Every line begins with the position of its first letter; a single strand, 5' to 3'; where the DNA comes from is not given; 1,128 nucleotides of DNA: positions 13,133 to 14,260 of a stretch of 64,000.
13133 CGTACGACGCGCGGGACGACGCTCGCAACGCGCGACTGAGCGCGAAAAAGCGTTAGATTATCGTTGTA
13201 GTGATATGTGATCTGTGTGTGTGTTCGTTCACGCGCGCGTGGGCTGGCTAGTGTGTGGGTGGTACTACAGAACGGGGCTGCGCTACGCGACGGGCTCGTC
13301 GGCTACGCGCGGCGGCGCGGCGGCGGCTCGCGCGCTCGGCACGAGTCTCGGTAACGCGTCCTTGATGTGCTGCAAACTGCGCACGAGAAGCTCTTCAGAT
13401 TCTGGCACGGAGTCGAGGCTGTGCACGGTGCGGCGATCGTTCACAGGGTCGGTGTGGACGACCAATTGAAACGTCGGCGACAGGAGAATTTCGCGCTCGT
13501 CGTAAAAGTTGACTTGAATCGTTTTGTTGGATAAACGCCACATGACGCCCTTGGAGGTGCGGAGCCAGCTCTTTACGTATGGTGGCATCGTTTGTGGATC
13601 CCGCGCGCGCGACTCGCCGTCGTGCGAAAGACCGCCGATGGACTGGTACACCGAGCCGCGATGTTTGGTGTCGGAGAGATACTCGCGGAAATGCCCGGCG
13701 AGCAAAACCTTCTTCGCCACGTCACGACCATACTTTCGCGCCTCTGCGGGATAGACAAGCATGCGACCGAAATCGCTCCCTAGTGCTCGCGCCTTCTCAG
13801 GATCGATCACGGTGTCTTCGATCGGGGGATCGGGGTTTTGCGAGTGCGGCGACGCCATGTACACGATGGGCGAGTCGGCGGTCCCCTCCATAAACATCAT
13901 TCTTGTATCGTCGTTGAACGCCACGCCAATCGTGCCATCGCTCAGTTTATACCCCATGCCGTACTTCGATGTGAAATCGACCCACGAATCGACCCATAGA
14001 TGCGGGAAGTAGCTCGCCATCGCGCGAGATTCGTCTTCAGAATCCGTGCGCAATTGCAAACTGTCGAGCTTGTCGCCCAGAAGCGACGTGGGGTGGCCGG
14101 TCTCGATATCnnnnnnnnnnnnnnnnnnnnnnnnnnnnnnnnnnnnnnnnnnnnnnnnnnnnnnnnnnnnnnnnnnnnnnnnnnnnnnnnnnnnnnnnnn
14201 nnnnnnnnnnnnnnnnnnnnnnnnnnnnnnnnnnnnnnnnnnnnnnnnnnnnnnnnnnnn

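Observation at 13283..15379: Canonical polo-like kinase with polo-box domain in a green-lineage-like genome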

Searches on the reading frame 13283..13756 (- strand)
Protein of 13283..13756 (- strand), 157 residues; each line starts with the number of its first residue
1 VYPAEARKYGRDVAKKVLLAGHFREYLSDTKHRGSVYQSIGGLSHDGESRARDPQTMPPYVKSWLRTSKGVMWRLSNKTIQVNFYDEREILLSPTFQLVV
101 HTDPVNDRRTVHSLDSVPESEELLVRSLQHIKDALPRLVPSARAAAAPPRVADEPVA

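Call 28: search_protein_families(library=pfam, proteins=[window:13283-13756:-], max_evalue=0.1)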
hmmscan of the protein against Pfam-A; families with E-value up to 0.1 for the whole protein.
window:13283-13756:- (157 aa): 3 families
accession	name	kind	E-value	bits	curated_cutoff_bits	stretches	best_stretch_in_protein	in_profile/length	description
PF00659.24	POLO_box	-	1.2e-12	48.1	23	1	67-119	1-55/61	POLO box duplicated region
PF21692.3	Talin_R4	-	0.081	13.7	27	0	118-149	31-62/126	Talin, R4 domain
PF15025.12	C5orf34-like_N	-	0.092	13.2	27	0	76-108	5-37/70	C5orf34-like, N-terminal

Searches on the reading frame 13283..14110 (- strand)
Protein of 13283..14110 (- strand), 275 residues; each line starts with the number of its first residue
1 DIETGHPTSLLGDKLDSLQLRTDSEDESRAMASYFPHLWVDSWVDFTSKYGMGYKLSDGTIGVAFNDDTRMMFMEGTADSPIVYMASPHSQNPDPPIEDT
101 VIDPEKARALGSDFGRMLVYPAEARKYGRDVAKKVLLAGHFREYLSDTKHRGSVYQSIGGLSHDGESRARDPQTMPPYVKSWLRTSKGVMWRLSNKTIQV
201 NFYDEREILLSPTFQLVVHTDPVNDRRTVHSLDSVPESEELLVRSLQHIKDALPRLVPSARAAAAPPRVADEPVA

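Call 18: search_solved_structures(query=window:13286-14047:-, max_evalue=0.01, show_alignments=3)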
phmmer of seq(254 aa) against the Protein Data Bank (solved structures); distinct sequences matched with E-value up to 0.01: 29.
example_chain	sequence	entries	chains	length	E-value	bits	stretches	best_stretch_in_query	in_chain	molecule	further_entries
4j7b_B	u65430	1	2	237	5.4e-22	81.6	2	12-53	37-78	Polo-like kinase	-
4lkm_A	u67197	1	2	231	9.6e-22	80.8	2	12-53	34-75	Serine/threonine-protein kinase PLK1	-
4rcp_A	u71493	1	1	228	9.7e-22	80.8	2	12-53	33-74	Serine/threonine-protein kinase PLK1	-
3fvh_A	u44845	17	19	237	9.9e-22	80.7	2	12-53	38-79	Serine/threonine-protein kinase PLK1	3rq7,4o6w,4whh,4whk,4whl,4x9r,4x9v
1q4o_A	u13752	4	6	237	9.9e-22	80.7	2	12-53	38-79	Serine/threonine-protein kinase PLK | Serine/threonine-protein kinase PLK1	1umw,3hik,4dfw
5nfu_A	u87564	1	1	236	1e-21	80.7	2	12-53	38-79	Serine/threonine-protein kinase PLK1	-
2ogq_A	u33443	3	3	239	1e-21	80.7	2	12-53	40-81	Serine/threonine-protein kinase PLK1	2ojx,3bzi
4h5x_B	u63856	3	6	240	1e-21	80.7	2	12-53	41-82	Serine/threonine-protein kinase PLK1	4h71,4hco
8s30_A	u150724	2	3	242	1.1e-21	80.6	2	12-53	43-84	Serine/threonine-protein kinase PLK1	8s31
4o56_A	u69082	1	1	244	1.1e-21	80.6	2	12-53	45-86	Serine/threonine-protein kinase PLK1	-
6gy2_A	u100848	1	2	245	1.1e-21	80.6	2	12-53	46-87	Serine/threonine-protein kinase PLK1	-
1q4k_B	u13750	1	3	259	1.4e-21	80.3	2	12-53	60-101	Serine/threonine-protein kinase PLK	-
8wfp_A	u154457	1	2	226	1.4e-21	80.3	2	12-53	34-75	Serine/threonine-protein kinase PLK1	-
9fjg_A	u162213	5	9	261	1.4e-21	80.2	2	12-53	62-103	Serine/threonine-protein kinase PLK1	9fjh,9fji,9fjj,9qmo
4hy2_A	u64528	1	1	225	1.7e-21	80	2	12-53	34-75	Serine/threonine-protein kinase PLK1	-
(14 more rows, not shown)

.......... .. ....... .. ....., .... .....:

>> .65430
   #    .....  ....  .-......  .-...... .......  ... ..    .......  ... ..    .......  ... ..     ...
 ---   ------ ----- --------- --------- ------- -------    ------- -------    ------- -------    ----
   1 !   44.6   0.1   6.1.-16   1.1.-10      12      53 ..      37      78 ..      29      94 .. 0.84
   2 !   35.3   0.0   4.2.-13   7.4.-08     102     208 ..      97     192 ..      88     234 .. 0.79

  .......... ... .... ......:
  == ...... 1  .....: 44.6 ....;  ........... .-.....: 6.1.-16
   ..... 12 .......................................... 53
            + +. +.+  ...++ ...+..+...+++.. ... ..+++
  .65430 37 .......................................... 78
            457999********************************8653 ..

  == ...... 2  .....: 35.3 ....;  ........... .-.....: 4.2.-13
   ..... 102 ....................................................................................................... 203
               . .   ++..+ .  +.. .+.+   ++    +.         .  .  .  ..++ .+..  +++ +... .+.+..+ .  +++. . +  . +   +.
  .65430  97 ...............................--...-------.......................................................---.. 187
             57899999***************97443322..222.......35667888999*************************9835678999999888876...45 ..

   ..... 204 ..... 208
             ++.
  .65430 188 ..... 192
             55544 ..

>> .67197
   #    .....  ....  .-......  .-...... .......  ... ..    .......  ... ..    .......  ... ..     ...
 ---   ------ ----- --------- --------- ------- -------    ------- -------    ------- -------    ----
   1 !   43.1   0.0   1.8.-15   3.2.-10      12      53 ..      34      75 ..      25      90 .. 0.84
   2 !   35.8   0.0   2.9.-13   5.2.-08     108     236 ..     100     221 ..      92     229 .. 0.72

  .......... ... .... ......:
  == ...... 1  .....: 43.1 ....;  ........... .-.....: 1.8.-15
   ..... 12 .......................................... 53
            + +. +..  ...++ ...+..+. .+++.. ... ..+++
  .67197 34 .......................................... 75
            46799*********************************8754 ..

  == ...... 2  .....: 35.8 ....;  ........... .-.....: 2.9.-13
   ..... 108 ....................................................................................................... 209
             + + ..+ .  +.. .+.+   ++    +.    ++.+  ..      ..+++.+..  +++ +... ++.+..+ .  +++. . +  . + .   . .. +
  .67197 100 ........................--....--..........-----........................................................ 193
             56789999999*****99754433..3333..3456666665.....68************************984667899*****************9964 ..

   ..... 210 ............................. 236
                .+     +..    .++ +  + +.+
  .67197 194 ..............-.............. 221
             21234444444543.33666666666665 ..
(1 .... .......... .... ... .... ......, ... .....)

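Call 28: search_protein_families(library=pfam, proteins=[window:13283-14110:-], max_evalue=0.1)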
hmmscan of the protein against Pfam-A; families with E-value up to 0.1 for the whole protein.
window:13283-14110:- (275 aa): 2 families
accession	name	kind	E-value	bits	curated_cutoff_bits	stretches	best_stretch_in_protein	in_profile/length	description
PF00659.24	POLO_box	-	4e-24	84.9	23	2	185-237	1-55/61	POLO box duplicated region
PF15025.12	C5orf34-like_N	-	0.053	14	27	0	194-226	5-37/70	C5orf34-like, N-terminal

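Call 30: find_homologous_proteins(query=window:13283-14020:-, max_evalue=0.00001)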
Query window:13283-14020:- (245 aa): 1 proteins with E <= 0.00001 among 1571 candidates.
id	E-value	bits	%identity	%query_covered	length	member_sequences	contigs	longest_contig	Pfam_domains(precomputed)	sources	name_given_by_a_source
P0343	8.0e-65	237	51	92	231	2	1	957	PF00659.25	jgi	jgi:hypothetical protein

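Call 55: predict_structure(alignment_id=A4)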
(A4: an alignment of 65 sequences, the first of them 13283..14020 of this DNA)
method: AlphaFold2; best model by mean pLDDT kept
length: 245 residues; sequences in the alignment: 65
mean_pLDDT: 84.6   pTM: 0.81
mean pLDDT of the five models: 84.6, 83.5, 83.3, 82.6, 82.6
residues with pLDDT >= 90: 158; 70-90: 37; 50-70: 36; < 50: 14
segments of 3 or more residues with pLDDT < 50: 67-72, 233-236
pLDDT, mean of each block of 10 residues (from residue 1): 84 96 95 95 91 85 49 52 71 92 96 90 88 68 86 96 95 96 95 93 95 96 83 52 67
secondary structure, 60 per line:
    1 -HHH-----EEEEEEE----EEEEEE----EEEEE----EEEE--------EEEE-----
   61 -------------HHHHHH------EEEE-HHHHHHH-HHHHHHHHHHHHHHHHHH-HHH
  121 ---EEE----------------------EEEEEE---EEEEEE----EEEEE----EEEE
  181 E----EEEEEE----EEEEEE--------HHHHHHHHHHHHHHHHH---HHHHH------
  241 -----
elements in order: E10-16 E21-26 E31-35 E40-43 E52-55 H74-79 E86-89 H91-97 H99-116 E124-126 E149-154 E158-163 E168-172 E177-181 E186-191 E196-201 H210-226 H230-234

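Call 57: fold_search(model_id=the predicted structure, library=pdb)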
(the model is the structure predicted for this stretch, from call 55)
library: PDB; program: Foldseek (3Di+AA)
matches with E <= 10: 529; with E <= 0.001: 86
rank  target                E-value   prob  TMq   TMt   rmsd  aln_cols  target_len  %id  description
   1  4x9w_A                6.9e-14  1.00  0.61  0.66   3.8       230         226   23  PLK-1 polo-box domain in complex with Bioactive Imidazolium-containing phosphopeptide macrocycle 4C (released 2015-07-29)
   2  9fjh_A                8.2e-14  1.00  0.62  0.67   3.8       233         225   22  Two PLK1 PBD proteins bound to CENP-U(58-114) phosphorylated at Thr78 and Thr98 (released 2025-09-24)
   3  3p37_B                1.2e-13  1.00  0.61  0.67   3.9       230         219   22  Polo-like kinase I Polo-box domain in complex with FDPPLHSpTA phosphopeptide from PBIP1 (released 2011-04-27)
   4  5dms_C                1.5e-13  1.00  0.60  0.66   4.1       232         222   22  Mouse Polo-box domain and Emi2 (169-177) (released 2015-10-28)
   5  7mx1_A                1.7e-13  1.00  0.60  0.66   4.3       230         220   22  PLK-1 polo-box domain in complex with a high affinity macrocycle synthesized using a novel glutamic acid analog (released 2022-03-30)
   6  6ax4_A                2.7e-13  1.00  0.60  0.66   3.8       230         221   23  Plk-1 polo-box domain in complex with histidine N(tau)-cyclized Macrocycle 5b. (released 2018-09-12)
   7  4whk_A                2.7e-13  1.00  0.61  0.67   4.1       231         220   22  A New Class of Peptidomimetics Targeting the Polo-box Domain of Polo-like kinase 1 (released 2014-12-03)
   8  4lkm_A                2.7e-13  1.00  0.60  0.64   4.5       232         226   22  Crystal structure of Plk1 Polo-box domain in complex with PL-74 (released 2013-12-11)
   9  9qmo                  2.9e-13  1.00  0.60  0.63   4.7       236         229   22  PLK1 PBD apo protein at 1.6A (released 2026-02-25)
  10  1umw_A                3.6e-13  1.00  0.61  0.67   3.9       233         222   22  Structure of a human Plk1 Polo-box domain/phosphopeptide complex (released 2003-10-16)
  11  8joy_A                3.8e-13  1.00  0.60  0.67   4.0       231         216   22  Plk1 polo-box domain bound to HPV4 L2 residues 251-257 with pThr255 (released 2023-10-11)
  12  8s31_A                4.1e-13  1.00  0.61  0.65   4.2       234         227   22  Crystal structure of human PLK1 Polo-Box Domain in complex with Mis18BP1 (released 2024-08-21)
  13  8crc                  4.3e-13  1.00  0.59  0.66   4.5       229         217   23  Structure of human Plk1 PBD in complex with Allopole-A (released 2023-08-16)
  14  1q4k_A                4.3e-13  1.00  0.60  0.65   4.1       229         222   23  The polo-box domain of Plk1 in complex with a phospho-peptide (released 2003-11-11)
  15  6gy2_A                4.8e-13  1.00  0.60  0.65   3.9       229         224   23  Crystal structure of human Plk1-PBD in complex with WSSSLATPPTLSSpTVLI phosphopeptide from BRCA2 (released 2019-07-10)
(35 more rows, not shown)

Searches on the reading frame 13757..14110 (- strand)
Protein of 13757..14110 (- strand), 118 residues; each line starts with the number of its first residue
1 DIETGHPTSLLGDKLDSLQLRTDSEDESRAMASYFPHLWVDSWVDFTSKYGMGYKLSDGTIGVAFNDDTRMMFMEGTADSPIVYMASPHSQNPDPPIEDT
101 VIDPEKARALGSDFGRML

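Call 28: search_protein_families(library=pfam, proteins=[window:13757-14110:-], max_evalue=0.1)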
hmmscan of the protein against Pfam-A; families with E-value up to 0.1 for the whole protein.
window:13757-14110:- (118 aa): 1 family
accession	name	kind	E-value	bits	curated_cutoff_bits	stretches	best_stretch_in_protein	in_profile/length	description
PF00659.24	POLO_box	-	7.3e-10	39.2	23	1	48-75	1-28/61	POLO box duplicated region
